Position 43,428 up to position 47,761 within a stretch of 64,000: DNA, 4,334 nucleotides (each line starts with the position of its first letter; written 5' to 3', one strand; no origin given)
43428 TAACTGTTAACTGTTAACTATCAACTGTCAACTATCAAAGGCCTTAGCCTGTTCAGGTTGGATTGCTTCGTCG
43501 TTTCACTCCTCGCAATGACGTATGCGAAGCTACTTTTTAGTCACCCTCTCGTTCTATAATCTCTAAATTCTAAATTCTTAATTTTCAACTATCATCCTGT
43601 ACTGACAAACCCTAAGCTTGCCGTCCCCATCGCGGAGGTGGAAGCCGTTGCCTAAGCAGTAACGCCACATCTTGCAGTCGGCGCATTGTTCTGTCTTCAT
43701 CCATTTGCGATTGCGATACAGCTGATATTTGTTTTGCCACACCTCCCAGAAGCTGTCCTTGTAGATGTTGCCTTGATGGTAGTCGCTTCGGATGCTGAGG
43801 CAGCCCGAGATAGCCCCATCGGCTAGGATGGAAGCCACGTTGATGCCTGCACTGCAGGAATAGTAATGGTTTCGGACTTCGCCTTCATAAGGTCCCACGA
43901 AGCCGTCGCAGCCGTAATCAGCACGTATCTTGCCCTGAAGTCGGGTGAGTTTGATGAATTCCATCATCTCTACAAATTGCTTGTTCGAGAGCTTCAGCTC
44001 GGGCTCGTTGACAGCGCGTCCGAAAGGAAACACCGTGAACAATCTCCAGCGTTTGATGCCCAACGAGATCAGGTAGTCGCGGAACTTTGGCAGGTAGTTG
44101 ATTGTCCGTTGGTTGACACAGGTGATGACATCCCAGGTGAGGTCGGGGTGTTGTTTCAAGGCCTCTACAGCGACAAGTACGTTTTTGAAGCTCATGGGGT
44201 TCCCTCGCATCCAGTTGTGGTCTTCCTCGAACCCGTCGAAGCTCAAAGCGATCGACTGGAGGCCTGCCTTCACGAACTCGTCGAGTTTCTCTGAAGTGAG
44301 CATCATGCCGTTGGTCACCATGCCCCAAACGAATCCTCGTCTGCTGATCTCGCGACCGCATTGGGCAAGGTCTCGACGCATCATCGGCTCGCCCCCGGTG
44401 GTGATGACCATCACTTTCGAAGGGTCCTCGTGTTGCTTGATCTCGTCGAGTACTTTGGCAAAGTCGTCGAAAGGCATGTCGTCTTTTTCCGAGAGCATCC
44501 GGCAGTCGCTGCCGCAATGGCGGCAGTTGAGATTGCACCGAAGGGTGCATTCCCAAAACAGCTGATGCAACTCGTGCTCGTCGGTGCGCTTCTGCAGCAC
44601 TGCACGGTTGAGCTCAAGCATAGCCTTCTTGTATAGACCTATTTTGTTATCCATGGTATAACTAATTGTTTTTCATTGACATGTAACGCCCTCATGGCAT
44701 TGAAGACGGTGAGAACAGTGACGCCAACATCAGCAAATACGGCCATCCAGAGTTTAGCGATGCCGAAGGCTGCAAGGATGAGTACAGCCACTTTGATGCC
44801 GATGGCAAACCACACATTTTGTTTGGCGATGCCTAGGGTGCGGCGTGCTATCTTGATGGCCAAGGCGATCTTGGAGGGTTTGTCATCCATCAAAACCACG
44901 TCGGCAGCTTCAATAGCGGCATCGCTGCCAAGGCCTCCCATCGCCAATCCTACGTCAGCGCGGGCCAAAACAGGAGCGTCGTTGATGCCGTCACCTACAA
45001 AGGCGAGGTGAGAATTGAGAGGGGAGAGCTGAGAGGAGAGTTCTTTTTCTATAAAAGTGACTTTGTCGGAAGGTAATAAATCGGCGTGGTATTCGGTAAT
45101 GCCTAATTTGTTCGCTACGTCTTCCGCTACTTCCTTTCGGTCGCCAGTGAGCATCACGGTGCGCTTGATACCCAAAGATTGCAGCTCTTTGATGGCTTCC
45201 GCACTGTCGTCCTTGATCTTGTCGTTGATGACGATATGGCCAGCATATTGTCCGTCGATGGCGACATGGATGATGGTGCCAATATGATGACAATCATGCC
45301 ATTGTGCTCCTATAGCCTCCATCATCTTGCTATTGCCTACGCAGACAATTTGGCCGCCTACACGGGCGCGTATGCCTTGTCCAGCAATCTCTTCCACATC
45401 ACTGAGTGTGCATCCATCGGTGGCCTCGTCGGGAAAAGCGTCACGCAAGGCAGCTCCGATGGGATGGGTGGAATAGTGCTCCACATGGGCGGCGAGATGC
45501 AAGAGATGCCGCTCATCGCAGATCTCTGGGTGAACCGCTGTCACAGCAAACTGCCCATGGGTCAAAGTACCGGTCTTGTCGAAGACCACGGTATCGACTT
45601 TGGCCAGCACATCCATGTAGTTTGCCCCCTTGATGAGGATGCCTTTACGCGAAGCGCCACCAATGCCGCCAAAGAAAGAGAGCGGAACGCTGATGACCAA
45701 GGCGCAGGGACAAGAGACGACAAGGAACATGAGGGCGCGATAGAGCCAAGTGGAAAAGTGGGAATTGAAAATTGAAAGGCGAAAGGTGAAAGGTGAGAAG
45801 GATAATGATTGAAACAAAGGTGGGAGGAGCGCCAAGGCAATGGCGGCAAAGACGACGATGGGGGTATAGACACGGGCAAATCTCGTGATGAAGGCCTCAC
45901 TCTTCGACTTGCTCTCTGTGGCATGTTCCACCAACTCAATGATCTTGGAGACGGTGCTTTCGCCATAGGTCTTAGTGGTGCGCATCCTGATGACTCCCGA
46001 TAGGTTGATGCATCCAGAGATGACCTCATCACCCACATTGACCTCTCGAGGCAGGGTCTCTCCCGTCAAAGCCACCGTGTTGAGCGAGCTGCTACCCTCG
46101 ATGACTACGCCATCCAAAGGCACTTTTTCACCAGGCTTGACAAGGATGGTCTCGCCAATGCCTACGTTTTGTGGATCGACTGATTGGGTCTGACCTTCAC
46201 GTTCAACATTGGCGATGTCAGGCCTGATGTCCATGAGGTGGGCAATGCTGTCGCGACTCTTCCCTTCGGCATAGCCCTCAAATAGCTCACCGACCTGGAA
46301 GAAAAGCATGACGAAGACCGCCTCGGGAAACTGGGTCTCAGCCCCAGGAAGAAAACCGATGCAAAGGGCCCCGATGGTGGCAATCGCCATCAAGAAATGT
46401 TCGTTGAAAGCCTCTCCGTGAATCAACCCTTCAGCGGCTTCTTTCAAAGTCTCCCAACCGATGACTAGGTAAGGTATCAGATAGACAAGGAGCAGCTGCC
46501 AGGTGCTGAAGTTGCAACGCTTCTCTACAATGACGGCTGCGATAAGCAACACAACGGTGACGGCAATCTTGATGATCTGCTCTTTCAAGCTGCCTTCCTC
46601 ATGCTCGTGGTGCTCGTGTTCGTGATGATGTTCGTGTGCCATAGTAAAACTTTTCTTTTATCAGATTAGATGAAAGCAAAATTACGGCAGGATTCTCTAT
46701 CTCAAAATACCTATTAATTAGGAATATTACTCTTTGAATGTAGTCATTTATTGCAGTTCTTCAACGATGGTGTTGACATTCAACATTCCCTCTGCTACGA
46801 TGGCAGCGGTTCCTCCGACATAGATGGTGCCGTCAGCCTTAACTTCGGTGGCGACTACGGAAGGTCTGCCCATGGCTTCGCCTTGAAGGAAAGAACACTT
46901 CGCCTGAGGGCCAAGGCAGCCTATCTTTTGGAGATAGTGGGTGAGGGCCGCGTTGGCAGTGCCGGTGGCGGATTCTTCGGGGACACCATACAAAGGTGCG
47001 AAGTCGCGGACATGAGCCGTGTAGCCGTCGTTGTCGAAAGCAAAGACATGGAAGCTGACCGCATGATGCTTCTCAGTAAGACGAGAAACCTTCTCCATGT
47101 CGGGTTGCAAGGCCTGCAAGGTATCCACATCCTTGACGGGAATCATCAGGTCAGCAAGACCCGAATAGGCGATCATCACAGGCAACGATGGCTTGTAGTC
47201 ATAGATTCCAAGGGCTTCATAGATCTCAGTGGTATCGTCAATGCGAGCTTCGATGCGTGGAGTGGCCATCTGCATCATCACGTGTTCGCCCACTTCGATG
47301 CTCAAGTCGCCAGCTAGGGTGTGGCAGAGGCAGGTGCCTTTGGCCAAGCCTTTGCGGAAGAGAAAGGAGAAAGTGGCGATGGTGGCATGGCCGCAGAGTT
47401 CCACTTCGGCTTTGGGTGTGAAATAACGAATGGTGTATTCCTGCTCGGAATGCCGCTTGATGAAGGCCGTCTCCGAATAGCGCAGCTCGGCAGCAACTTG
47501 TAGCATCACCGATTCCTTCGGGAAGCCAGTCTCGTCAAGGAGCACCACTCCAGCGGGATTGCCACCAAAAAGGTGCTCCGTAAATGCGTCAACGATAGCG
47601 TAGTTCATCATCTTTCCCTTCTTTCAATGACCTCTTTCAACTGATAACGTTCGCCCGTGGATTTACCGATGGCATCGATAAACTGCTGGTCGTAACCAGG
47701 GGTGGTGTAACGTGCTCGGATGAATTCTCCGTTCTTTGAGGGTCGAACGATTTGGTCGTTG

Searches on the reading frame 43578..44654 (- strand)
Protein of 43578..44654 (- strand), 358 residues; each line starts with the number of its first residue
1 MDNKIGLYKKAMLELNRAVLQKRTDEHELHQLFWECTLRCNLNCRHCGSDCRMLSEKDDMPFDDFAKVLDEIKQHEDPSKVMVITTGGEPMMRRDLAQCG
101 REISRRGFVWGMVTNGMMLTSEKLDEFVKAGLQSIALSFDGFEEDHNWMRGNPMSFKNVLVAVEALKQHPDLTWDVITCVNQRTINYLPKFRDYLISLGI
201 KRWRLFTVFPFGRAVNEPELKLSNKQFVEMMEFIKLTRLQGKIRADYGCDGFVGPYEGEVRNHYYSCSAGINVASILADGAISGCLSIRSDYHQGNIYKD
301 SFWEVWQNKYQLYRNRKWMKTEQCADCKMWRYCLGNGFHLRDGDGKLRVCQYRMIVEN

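Call 30: search_protein_families(library=pfam, proteins=[window:43578-44654:-], max_evalue=0.001)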
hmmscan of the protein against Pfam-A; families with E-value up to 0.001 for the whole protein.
window:43578-44654:- (358 aa): 2 families
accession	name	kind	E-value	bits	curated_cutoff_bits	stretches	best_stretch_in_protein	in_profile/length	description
PF04055.27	Radical_SAM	-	1.4e-21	77.9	29.5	1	36-194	3-165/166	Radical SAM superfamily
PF13186.11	SPASM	-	4.5e-09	36.9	21.5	1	267-328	1-67/67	Iron-sulfur cluster-binding domain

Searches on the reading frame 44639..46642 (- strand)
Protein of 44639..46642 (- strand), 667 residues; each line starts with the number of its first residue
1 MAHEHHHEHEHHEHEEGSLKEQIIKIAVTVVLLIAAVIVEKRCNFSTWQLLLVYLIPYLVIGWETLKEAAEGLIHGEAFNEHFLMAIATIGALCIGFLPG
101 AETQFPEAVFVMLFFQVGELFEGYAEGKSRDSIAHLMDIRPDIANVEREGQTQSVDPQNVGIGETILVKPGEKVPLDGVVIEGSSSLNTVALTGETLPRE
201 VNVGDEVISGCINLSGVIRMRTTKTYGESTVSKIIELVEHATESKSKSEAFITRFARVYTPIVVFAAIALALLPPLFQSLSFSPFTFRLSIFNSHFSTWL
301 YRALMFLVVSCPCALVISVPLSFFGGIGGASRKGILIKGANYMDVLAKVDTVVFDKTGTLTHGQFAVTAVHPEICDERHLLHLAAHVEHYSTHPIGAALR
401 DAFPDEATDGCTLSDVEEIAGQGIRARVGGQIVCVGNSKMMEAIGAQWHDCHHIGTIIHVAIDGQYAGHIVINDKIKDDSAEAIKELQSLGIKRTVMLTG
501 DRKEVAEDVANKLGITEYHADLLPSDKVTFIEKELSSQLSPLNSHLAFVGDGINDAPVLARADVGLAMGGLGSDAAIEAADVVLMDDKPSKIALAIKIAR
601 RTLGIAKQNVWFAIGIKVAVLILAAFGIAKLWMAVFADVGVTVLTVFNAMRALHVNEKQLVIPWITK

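Call 30: search_protein_families(library=pfam, proteins=[window:44639-46642:-], max_evalue=0.001)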
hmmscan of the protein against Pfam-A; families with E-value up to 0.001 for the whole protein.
window:44639-46642:- (667 aa): 3 families
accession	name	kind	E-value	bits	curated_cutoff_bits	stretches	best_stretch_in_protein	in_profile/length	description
PF00122.25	E1-E2_ATPase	-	6e-47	159.9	28.1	1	140-333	3-181/181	E1-E2 ATPase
PF00702.32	Hydrolase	-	2.4e-29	103.6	26.4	1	349-563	1-191/191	haloacid dehalogenase-like hydrolase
PF08282.18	Hydrolase_3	-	2e-05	24.9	20.9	0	534-587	194-246/255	haloacid dehalogenase-like hydrolase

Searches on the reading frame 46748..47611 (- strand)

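Call 30: search_protein_families(library=pfam, proteins=[window:46748-47611:-], max_evalue=0.001)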
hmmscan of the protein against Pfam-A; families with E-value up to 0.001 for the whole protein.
window:46748-47611:- (287 aa): 2 families
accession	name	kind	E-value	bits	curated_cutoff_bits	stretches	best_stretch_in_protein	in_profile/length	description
PF02567.21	PhzC-PhzF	-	2.5e-62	211.4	27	1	7-275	1-281/281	Phenazine biosynthesis-like protein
PF01678.24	DAP_epimerase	-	4e-07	30.6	34.7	1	48-110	42-107/121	Diaminopimelate epimerase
